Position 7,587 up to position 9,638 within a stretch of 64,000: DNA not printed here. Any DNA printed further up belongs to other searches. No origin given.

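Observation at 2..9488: Compact glycosylation locus (fcl – unknown – GT4 – GT2/polyprenol-P GT – GT-C) with Thr-rich linker proteins elsewhere as candidate substrates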

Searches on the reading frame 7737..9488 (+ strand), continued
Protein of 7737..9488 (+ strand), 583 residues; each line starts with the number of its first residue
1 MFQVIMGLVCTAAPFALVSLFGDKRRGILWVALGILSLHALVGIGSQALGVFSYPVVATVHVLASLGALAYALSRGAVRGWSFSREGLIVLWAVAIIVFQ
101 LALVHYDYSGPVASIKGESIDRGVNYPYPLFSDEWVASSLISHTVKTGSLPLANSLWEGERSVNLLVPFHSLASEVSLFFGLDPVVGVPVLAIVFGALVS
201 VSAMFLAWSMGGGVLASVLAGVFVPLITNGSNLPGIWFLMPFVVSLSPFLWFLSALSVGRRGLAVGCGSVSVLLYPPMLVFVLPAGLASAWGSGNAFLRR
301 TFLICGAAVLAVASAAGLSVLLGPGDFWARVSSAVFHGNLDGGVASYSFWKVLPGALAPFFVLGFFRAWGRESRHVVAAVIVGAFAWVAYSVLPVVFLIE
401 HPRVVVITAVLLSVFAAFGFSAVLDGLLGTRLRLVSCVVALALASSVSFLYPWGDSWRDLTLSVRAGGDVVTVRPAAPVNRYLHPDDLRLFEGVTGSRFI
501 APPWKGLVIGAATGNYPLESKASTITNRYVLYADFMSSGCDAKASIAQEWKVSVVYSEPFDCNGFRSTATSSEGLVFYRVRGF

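Call 34: find_related_loci(query=A1, collection=genome_contigs, flank=10000)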
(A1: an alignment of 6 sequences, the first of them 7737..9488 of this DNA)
Query A1 (583 aa) in genome_contigs; peptide patterns used: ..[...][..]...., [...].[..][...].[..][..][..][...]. (x = any residue, [..] = any of these).
121 stretches matched a pattern; 80 encode a relative of the query (tblastn E <= 1e-3); 80 distinct loci.
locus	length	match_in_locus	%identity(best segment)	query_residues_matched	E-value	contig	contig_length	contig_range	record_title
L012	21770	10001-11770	35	1-580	1e-114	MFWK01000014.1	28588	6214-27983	MAG: Candidatus Nomurabacteria bacterium RIFOXYD2_FULL_35_12 rifoxyd2_full_scaffold_264, whole genome shotgun sequence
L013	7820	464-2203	38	1-579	6e-114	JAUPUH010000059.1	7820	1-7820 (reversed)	MAG: Patescibacteria group bacterium isolate erpe_2018_sw_15hr_WHONDRS-SW48-000090_B_bin.52 scaffold_466039, whole genom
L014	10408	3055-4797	36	1-581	2e-108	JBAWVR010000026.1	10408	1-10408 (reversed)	MAG: bacterium isolate ELA016 MAG016_26, whole genome shotgun sequence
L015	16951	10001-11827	33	1-581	3e-104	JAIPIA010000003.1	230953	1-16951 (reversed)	MAG: Candidatus Paceibacterota bacterium isolate Tobar12.5m-G42 Tobar12-5m-C31, whole genome shotgun sequence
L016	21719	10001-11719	38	1-579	2e-102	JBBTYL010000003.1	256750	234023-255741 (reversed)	MAG: Patescibacteria group bacterium isolate H41-bin140_1 H41_bin140_1_000000000003, whole genome shotgun sequence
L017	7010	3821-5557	35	6-579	4e-100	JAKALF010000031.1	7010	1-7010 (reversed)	MAG: bacterium isolate WY5.bin119 NODE_20441_length_7010_cov_1.332413, whole genome shotgun sequence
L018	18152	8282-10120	33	6-579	4e-97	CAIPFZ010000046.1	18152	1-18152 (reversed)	uncultured bacterium isolate Loclat_bin-19408 genome assembly, contig: bin-19408:46/77, whole genome shotgun sequence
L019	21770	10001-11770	36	36-579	1e-96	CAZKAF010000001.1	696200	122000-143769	MAG TPA_asm: uncultured Candidatus Saccharibacteria bacterium isolate SRP344714_co1_229 genome assembly, contig: NODE_5_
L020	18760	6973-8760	33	6-579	5e-96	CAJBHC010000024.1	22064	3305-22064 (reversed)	uncultured bacterium isolate Loc090907-5m_bin-188 genome assembly, contig: bin-188:24/99, whole genome shotgun sequence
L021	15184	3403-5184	33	6-579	7e-96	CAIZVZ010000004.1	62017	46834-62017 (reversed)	uncultured bacterium isolate Loc080925-6m_bin-1435 genome assembly, contig: bin-1435:04/21, whole genome shotgun sequenc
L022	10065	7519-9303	35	3-580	1e-95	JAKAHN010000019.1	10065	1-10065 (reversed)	MAG: bacterium isolate WY3.bin111 NODE_12549_length_10065_cov_0.978064, whole genome shotgun sequence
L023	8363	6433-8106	33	35-579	5e-92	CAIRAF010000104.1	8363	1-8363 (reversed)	uncultured bacterium isolate T7-022_bin-281 genome assembly, contig: bin-281:104/111, whole genome shotgun sequence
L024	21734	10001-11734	32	21-580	9e-92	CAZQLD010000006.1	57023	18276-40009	MAG TPA_asm: Candidatus Woesearchaeota archaeon isolate binchicken_co89_543 genome assembly, contig: NODE_642_length_570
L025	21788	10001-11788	31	1-579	3e-89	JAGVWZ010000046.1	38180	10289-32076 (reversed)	Candidatus Pacearchaeota archaeon isolate RIFOXYB1_FULL_29_20 rifoxyb1_full_scaffold_1059, whole genome shotgun sequence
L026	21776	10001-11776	32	1-579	6e-89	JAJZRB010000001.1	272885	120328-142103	MAG: bacterium isolate SKS1.bin72 NODE_26_length_272885_cov_4.865577, whole genome shotgun sequence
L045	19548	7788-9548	29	1-580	3e-75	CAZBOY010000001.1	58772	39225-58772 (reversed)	MAG TPA_asm: Candidatus Woesearchaeota archaeon isolate SRP178699_co2_446 genome assembly, contig: NODE_132_length_58772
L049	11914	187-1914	30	14-581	2e-73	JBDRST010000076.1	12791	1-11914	MAG: bacterium isolate MEGAHIT-group-3.28 k141_191336, whole genome shotgun sequence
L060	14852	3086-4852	29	1-581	8e-65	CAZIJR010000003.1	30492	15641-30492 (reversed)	MAG TPA_asm: uncultured Candidatus Saccharibacteria bacterium isolate SRP178699_co1_410 genome assembly, contig: NODE_16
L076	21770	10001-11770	33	1-582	2e-91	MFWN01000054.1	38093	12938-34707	MAG: Candidatus Pacearchaeota archaeon RBG_13_36_9 RBG_13_scaffold_282, whole genome shotgun sequence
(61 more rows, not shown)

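Call 36: search_protein_representatives(alignment_id=A1)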
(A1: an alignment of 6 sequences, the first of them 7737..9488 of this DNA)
Query: 6 sequences, 590 profile positions. Proteins with E-value up to 0.001 (for the whole library): 563; up to 1e-10: 416; up to 1e-30: 276. The best 150 are listed.
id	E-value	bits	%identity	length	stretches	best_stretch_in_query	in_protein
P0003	7.2e-255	863.7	-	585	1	1-589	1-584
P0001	4.8e-248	841.1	-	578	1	6-588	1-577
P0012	9.9e-208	708.0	-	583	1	1-586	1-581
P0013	2.8e-191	653.7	-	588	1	1-587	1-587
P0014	1.2e-175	602.1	-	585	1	2-587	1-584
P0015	1.1e-174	598.9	-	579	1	1-588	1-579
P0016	4.9e-174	596.7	-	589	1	2-587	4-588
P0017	2.7e-173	594.3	-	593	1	1-587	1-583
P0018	1.8e-171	588.3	-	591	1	1-587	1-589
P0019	5.1e-171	586.8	-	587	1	1-587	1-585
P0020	9.7e-170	582.6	-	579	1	1-588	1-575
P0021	5.7e-167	573.4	-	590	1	1-586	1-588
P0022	6.8e-167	573.2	-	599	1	5-586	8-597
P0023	7.6e-164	563.1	-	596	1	1-587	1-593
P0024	7.8e-164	563.1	-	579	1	1-588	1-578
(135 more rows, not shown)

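Call 43: search_solved_structures(query=A2, max_evalue=10, show_alignments=5)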
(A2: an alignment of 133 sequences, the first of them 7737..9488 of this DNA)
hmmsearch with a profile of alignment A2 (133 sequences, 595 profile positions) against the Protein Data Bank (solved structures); distinct sequences matched with E-value up to 10: 0.

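Call 60: predict_structure(alignment_id=A2)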
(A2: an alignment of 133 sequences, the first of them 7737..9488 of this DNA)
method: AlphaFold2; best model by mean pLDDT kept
length: 583 residues; sequences in the alignment: 133
mean_pLDDT: 95.3   pTM: 0.94
mean pLDDT of the five models: 95.3, 94.8, 94.8, 94.7, 94.5
residues with pLDDT >= 90: 533; 70-90: 40; 50-70: 10; < 50: 0
segments of 3 or more residues with pLDDT < 50: none
pLDDT, mean of each block of 10 residues (from residue 1): 97 97 95 98 98 98 98 90 92 98 97 96 97 98 98 96 93 98 98 98 98 97 98 97 98 97 95 95 96 86 80 64 84 91 95 97 97 97 98 95 98 98 95 95 97 95 96 96 98 98 98 98 96 98 98 98 98 98 74
secondary structure, 60 per line:
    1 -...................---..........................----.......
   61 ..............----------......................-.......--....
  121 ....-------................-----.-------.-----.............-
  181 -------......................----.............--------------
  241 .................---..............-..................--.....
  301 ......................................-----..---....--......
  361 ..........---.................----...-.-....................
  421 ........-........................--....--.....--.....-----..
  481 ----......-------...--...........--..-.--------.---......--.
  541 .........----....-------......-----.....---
elements in order: H2-20 H24-49 H54-74 H85-106 E108-114 E117-124 H132-147 H167-179 H188-209 H214-226 H241-257 H261-274 H276-293 H296-335 E336-338 H349-352 H355-370 H374-390 E395-397 H401-428 H430-453 H456-459 E462-466 E469-473 H485-490 E498-500 H503-513 H532-537 H540-549 E554-557 E565-570 E576-580

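Call 64: fold_search(model_id=the predicted structure, library=pdb)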
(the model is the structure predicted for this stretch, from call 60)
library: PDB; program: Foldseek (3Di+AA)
matches with E <= 10: 447; with E <= 0.001: 24
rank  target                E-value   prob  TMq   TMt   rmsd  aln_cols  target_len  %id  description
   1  8b6l_I                8.3e-08  1.00  0.50  0.44  11.9       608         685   13  Subtomogram average of the human Sec61-TRAP-OSTA-translocon (released 2022-12-07)
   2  6s7t_A                1.7e-07  1.00  0.53  0.45   9.3       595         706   12  Cryo-EM structure of human oligosaccharyltransferase complex OST-B (released 2019-12-18)
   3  6ftg_5                1.7e-07  1.00  0.49  0.45  12.5       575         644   12  Subtomogram average of OST-containing ribosome-translocon complexes from canine rough microsomal membranes (released 2018-03-21)
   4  9n9j_I                2.6e-07  1.00  0.53  0.45  11.5       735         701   12  Structure of a GRP94 folding intermediate engaged with a CCDC134- and FKBP11-bound secretory translocon (released 2025-11-19)
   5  6s7o_A                6.1e-07  1.00  0.45  0.41  16.8       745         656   11  Cryo-EM structure of human oligosaccharyltransferase complex OST-A (released 2019-12-18)
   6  8pn9_A                8.0e-07  1.00  0.51  0.46  10.5       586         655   12  Structure of human oligosaccharyltransferase OST-A complex bound to NGI-1 (released 2024-05-08)
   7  8age_A                1.6e-06  1.00  0.50  0.46  10.4       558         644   12  Structure of yeast oligosaccharylransferase complex with acceptor peptide bound (released 2022-12-07)
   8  8agb_A                2.1e-06  1.00  0.49  0.45  12.2       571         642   12  Structure of yeast oligosaccharylransferase complex with lipid-linked oligosaccharide bound (released 2022-12-07)
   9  8agc_A                4.9e-06  1.00  0.48  0.41  11.2       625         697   13  Structure of yeast oligosaccharylransferase complex with lipid-linked oligosaccharide and non-acceptor peptide bound (released 2022-12-07)
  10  7oci_F                5.6e-06  1.00  0.51  0.47   9.9       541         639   14  Cryo-EM structure of yeast Ost6p containing oligosaccharyltransferase complex (released 2022-02-16)
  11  6ezn_F                5.6e-06  1.00  0.47  0.42  13.8       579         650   12  Cryo-EM structure of the yeast oligosaccharyltransferase (OST) complex (released 2018-01-17)
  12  6gxc_A                7.6e-06  1.00  0.46  0.39   9.6       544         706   11  Bacterial oligosaccharyltransferase PglB in complex with an inhibitory peptide and a reactive lipid-linked oligosaccha (released 2018-11-14)
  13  5ogl_A                8.3e-06  1.00  0.47  0.39   9.5       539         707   10  Structure of bacterial oligosaccharyltransferase PglB in complex with an acceptor peptide and an lipid-linked oligosac (released 2017-10-25)
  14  3wak                  1.2e-05  1.00  0.50  0.36   8.9       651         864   15  Crystal structure of the Archaeoglobus fulgidus oligosaccharyltransferase (O29867_ARCFU) in the apo form (released 2013-10-30)
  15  5gmy_A                2.0e-05  1.00  0.45  0.33  12.4       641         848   15  Crystal structure of the Archaeoglobus fulgidus oligosaccharyltransferase (O29867_ARCFU) tethered with an acceptor pep (released 2017-02-01)
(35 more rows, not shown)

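Call 80: search_protein_families(library=ncbifam, proteins=[L001:638-1723:-, L001:1813-2763:+, L001:394-606:-, L006:4889-5647:+, L006:5652-6395:+], max_evalue=0.00001)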
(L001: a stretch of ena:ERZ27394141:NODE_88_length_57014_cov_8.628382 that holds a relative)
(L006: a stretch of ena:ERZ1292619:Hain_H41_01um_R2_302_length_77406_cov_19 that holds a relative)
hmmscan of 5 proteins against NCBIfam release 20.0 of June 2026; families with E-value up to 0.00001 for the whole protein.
L001:638-1723:- (361 aa): 9 families
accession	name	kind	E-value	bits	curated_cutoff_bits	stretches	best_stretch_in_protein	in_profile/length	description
TIGR01472.1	gmd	equivalog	6.3e-168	558.3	415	1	8-347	1-341/342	GDP-mannose 4,6-dehydratase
TIGR04180.1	EDH_00030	hypoth_equivalog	5.5e-25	88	475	1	11-331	2-296/297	NAD-dependent 4,6-dehydratase LegB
TIGR01181.1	dTDP_gluc_dehyt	equivalog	8.3e-25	87.5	365.1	1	12-336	4-303/321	dTDP-glucose 4,6-dehydratase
TIGR02622.1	CDP_4_6_dhtase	equivalog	4.6e-19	68.7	278.45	1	8-179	5-172/352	CDP-glucose 4,6-dehydratase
TIGR01179.1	galE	equivalog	4.2e-16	58.7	262.3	1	11-278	3-279/332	UDP-glucose 4-epimerase GalE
NF007582.0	PRK10217.1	equivalog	1.1e-11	44.5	698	1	7-333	1-320/355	dTDP-glucose 4,6-dehydratase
NF043036.1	ErythonDh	equivalog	1.4e-10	40.8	325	1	9-175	2-163/321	D-erythronate dehydrogenase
NF007490.0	PRK10084.1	subfamily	4.1e-08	32.6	649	1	58-252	48-254/361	dTDP-glucose 4,6-dehydratase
NF007956.0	PRK10675.1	subfamily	5.6e-07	29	394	1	11-336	4-321/338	UDP-glucose 4-epimerase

L001:1813-2763:+ (316 aa): 9 families
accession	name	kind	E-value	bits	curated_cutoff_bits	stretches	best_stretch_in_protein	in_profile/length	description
NF047922.1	GDPFucSynFcl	equivalog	9.4e-144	478.5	500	1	4-308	2-305/308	GDP-L-fucose synthase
TIGR01181.1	dTDP_gluc_dehyt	equivalog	1.2e-24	87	365.1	1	39-307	56-314/321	dTDP-glucose 4,6-dehydratase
TIGR01179.1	galE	equivalog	7.4e-21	74.3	262.3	1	34-307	48-328/332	UDP-glucose 4-epimerase GalE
TIGR04180.1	EDH_00030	hypoth_equivalog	2e-13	50.1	475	1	41-268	57-268/297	NAD-dependent 4,6-dehydratase LegB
NF007490.0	PRK10084.1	subfamily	7e-13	48.3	649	1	134-307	164-337/361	dTDP-glucose 4,6-dehydratase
NF007582.0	PRK10217.1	equivalog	3.9e-11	42.7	698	1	134-306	157-333/355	dTDP-glucose 4,6-dehydratase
TIGR02197.1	heptose_epim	equivalog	3.7e-10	39.5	274.6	1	7-264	1-268/316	ADP-glyceromanno-heptose 6-epimerase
NF008872.0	PRK11908.1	equivalog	3.2e-07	29.7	294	1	101-256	111-271/349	bifunctional UDP-4-keto-pentose/UDP-xylose synthase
NF042422.1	oxyalk_red_OleD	equivalog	9.5e-06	25.2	580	0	6-174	2-175/329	2-alkyl-3-oxoalkanoate reductase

L001:394-606:- (70 aa): 0 families

L006:4889-5647:+ (252 aa): 1 family
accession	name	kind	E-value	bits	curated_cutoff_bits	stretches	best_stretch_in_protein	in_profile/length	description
NF050109.1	galactan_ABC_perm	equivalog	9.1e-13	48.3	380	1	13-249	27-269/272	galactan export ABC transporter permease subunit Wzm/RfbD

L006:5652-6395:+ (247 aa): 183 families (the best 25 are shown)
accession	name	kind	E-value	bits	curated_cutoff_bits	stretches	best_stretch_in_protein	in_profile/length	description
NF050108.1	galactan_ABC_ATP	equivalog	5.3e-45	153.5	400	1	23-246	24-242/244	galactan export ABC transporter ATP-binding subunit Wzt/RfbE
NF010065.0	PRK13545.1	equivalog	1.3e-41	142.9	538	1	7-246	8-236/549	teichoic acids export protein ATP-binding subunit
NF010066.0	PRK13546.1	equivalog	5.7e-40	137.4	320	1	5-245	6-235/264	teichoic acids export ABC transporter ATP-binding subunit TagH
TIGR01188.1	drrA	subfamily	1.6e-31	109.8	312.45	1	44-239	9-210/302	daunorubicin resistance ABC transporter, ATP-binding protein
NF010068.0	PRK13548.1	equivalog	1.7e-29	102.7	261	1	42-243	19-233/261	heme ABC transporter ATP-binding protein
TIGR04521.1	ECF_ATPase_2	equivalog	4.8e-27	94.8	330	2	107-244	102-236/279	energy-coupling factor transporter ATPase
TIGR03740.1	galliderm_ABC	subfamily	1.1e-24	87.4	309.75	1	42-238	14-209/223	lantibiotic protection ABC transporter ATP-binding subunit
TIGR03864.1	PQQ_ABC_ATP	hypoth_equivalog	2.1e-24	86.3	302.25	1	43-243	16-222/236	ABC transporter, ATP-binding subunit, PQQ-dependent alcohol dehydrogenase system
NF010170.0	PRK13651.1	equivalog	1.9e-22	79.6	432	2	106-243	122-255/308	cobalt transporter ATP-binding subunit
NF000355.4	ribo_prot_ABC_F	equivalog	2.5e-22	79.4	380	1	42-234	16-195/499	ribosomal protection-like ABC-F family protein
TIGR04520.1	ECF_ATPase_1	equivalog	4.3e-22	78.8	315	2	43-90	17-64/269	energy-coupling factor transporter ATPase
NF010060.0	PRK13537.1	equivalog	1.1e-21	77.1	521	1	42-240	29-233/314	nodulation factor ABC transporter ATP-binding protein NodI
TIGR02673.1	FtsE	equivalog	1.6e-21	77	264.85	2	103-230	92-214/214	cell division ATP-binding protein FtsE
NF040933.2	ABC_arch_GlcV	equivalog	2.1e-21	76.2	450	2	104-243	97-232/357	glucose ABC transporter ATP-binding protein GlcV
NF033858.1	ABC2_perm_RbbA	equivalog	2.3e-21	75.4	1050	2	95-243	83-227/909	ribosome-associated ATPase/putative transporter RbbA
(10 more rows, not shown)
